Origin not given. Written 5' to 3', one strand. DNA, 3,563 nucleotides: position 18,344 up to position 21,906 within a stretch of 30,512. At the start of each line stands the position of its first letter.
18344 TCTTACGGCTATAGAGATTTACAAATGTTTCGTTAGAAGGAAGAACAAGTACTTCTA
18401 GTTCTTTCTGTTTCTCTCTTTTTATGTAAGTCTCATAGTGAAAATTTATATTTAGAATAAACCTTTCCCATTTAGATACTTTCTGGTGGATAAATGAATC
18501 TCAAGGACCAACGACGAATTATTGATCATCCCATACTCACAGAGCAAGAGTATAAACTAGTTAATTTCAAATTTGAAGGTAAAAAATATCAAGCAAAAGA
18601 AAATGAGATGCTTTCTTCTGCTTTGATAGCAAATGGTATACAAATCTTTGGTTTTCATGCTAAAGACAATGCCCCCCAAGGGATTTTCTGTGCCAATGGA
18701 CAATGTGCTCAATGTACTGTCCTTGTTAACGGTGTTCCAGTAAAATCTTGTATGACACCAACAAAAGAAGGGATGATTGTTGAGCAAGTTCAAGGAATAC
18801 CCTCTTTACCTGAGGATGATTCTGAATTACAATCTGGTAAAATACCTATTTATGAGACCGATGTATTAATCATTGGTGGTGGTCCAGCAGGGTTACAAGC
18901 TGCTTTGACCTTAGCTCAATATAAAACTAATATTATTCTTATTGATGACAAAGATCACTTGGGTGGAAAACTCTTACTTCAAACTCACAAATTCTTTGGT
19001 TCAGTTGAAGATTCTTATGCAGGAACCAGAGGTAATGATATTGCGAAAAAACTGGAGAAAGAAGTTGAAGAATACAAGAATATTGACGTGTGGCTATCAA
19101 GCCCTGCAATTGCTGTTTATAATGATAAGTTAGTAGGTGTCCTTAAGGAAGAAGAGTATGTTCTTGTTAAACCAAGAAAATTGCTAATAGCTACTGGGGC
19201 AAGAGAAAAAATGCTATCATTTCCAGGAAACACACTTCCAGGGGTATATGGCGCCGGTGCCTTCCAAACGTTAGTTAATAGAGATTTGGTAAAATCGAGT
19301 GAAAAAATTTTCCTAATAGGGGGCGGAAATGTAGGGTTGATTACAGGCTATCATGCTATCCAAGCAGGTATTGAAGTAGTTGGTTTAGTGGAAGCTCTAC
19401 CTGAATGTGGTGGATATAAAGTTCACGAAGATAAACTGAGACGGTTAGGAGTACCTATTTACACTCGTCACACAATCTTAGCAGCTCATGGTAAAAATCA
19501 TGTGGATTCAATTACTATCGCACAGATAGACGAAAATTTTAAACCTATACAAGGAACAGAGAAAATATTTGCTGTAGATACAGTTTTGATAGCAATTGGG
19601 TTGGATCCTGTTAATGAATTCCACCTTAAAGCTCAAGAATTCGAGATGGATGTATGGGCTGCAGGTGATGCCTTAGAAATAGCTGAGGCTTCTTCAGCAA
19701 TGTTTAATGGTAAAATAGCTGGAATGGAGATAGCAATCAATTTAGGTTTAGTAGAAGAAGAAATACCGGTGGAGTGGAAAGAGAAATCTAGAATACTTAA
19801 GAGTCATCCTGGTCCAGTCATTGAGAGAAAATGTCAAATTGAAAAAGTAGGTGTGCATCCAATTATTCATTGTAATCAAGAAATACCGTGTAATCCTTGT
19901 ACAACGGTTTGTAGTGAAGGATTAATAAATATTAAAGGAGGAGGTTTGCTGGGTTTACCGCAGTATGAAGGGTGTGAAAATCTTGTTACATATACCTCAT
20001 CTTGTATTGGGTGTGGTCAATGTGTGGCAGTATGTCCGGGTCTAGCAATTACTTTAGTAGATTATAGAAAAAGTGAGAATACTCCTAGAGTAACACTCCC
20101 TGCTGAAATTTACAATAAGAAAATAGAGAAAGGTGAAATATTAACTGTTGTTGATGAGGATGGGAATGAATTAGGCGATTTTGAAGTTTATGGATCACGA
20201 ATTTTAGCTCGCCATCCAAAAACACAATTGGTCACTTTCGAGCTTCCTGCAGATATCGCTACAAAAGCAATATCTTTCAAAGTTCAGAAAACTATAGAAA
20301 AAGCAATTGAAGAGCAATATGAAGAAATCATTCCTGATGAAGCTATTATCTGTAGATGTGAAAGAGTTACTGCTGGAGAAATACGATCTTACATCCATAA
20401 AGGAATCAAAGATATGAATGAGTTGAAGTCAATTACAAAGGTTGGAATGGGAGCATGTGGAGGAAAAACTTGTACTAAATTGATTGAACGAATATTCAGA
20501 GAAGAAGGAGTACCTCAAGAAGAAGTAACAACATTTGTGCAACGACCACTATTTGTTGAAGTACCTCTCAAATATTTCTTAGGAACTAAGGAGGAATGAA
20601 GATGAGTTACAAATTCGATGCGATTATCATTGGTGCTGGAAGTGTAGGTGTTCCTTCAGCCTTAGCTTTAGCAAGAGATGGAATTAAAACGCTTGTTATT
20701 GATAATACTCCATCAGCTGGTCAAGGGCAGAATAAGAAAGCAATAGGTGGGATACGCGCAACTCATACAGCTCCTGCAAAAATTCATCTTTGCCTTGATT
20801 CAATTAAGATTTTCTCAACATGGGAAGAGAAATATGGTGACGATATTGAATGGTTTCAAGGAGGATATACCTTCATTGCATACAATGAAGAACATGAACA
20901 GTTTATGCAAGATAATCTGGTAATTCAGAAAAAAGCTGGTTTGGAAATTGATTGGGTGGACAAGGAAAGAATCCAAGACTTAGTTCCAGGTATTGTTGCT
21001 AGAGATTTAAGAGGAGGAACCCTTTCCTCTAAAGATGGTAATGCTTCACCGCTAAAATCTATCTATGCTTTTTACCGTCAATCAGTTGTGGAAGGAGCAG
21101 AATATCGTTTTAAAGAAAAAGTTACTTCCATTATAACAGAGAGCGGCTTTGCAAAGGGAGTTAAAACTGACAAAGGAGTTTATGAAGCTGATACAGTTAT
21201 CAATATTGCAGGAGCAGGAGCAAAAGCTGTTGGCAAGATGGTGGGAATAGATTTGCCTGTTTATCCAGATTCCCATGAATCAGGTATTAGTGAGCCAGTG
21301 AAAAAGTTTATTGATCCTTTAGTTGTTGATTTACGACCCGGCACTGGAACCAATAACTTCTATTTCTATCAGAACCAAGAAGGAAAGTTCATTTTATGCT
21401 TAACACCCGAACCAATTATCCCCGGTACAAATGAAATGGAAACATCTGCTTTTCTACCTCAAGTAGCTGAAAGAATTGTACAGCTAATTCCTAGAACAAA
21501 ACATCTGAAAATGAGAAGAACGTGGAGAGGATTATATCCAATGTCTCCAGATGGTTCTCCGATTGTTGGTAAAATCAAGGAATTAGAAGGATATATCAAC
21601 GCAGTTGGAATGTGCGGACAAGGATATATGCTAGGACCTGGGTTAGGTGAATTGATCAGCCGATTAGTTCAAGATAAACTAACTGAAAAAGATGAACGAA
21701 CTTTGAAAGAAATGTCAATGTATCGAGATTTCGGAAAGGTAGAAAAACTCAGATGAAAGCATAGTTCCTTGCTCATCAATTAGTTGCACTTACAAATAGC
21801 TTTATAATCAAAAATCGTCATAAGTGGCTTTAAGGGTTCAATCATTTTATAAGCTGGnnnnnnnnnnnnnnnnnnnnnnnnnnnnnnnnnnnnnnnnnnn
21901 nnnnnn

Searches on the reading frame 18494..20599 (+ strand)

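Call 54: search_protein_families(library=pfam, proteins=[window:18494-20599:+], max_evalue=0.0001)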
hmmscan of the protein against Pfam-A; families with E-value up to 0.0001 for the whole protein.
window:18494-20599:+ (701 aa): 15 families
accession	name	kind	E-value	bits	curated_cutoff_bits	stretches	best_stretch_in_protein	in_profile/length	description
PF07992.20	Pyr_redox_2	-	8.6e-30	104.6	26.1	1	123-386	2-252/291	Pyridine nucleotide-disulphide oxidoreductase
PF13510.11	Fer2_4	-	1.4e-22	80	22.8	1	22-99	3-80/82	2Fe-2S iron-sulfur cluster binding domain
PF04324.20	Fer2_BFD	-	1.5e-11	44.9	26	1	618-670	1-50/50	BFD-like [2Fe-2S] binding domain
PF12831.13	FAD_oxidored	-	6e-09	36.1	27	1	123-163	1-41/416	FAD dependent oxidoreductase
PF00070.33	Pyr_redox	-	1.7e-08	35.3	22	0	124-157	2-35/82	Pyridine nucleotide-disulphide oxidoreductase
PF13450.12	NAD_binding_8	-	8.7e-08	32.8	21.9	1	126-160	1-35/68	NAD(P)-binding Rossmann-like domain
PF03486.20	HI0933_like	-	9e-08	32.3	50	1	123-162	2-41/244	HI0933-like protein Rossmann domain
PF12838.12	Fer4_7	-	1.2e-07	32.5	27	1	465-515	4-49/52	4Fe-4S dicluster domain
PF13738.12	Pyr_redox_3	-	9.3e-07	28.8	30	0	125-385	1-281/305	Pyridine nucleotide-disulphide oxidoreductase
PF01266.30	DAO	-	1.3e-06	28.6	27.9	0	123-158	1-37/353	FAD dependent oxidoreductase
PF00890.30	FAD_binding_2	-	1.4e-06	28.2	20.4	1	123-159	1-37/414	FAD binding domain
PF00037.32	Fer4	-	2.6e-06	27.4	21.1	1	501-520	5-24/24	4Fe-4S binding domain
PF01134.28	GIDA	-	7.7e-06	25.7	22.1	0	123-152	1-30/391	Glucose inhibited division protein A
PF01494.25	FAD_binding_3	-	1.6e-05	24.8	22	0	121-151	1-31/349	FAD binding domain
PF01946.23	Thi4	-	2.1e-05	24.3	26.2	0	119-166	15-63/235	Thi4 family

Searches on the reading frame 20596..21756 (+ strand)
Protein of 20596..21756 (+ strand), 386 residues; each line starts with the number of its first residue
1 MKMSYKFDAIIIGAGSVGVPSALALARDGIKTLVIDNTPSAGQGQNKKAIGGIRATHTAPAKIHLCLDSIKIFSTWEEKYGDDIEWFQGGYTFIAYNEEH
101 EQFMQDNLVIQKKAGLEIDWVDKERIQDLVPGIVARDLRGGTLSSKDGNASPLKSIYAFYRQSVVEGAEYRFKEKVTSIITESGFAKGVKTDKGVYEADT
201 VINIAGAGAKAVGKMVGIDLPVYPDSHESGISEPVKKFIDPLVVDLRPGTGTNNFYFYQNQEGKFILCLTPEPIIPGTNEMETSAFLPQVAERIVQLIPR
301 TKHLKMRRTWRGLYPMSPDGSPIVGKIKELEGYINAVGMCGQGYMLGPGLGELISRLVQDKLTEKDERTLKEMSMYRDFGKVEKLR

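Call 54: search_protein_families(library=pfam, proteins=[window:20596-21756:+], max_evalue=0.0001)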
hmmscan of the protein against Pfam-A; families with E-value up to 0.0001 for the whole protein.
window:20596-21756:+ (386 aa): 3 families
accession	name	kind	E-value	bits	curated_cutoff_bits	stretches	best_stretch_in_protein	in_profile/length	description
PF01266.30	DAO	-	6.8e-54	184.1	27.9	1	8-356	1-352/353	FAD dependent oxidoreductase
PF13738.12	Pyr_redox_3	-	8.3e-06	25.7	30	0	10-38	1-30/305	Pyridine nucleotide-disulphide oxidoreductase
PF07992.20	Pyr_redox_2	-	1.1e-05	25.5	26.1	0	8-107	2-89/291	Pyridine nucleotide-disulphide oxidoreductase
